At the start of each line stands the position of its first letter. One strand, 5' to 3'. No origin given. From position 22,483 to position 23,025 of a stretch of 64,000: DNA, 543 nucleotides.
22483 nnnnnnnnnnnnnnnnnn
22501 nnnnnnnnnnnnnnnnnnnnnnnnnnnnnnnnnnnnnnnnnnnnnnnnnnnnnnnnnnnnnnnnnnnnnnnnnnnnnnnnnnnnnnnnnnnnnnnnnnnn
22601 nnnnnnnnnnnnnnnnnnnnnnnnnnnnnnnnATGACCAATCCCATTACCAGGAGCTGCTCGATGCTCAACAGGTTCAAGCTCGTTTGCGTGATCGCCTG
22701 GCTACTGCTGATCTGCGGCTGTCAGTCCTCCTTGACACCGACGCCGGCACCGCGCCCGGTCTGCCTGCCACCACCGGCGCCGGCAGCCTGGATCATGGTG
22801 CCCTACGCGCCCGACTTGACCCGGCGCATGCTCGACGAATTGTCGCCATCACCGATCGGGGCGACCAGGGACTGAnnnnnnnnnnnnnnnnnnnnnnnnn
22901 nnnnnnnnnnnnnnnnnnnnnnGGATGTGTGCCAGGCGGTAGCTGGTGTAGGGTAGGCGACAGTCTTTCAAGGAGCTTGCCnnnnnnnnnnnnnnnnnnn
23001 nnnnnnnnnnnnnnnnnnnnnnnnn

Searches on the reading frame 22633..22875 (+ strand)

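Call 12: search_protein_families(library=pfam, proteins=[window:22633-22875:+])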
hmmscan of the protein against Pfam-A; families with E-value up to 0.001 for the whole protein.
window:22633-22875:+ (80 aa): 1 family
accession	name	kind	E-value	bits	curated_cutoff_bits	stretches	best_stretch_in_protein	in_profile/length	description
PF06085.16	Rz1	-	0.00011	22.3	27.9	1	41-69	5-33/41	Lipoprotein Rz1 precursor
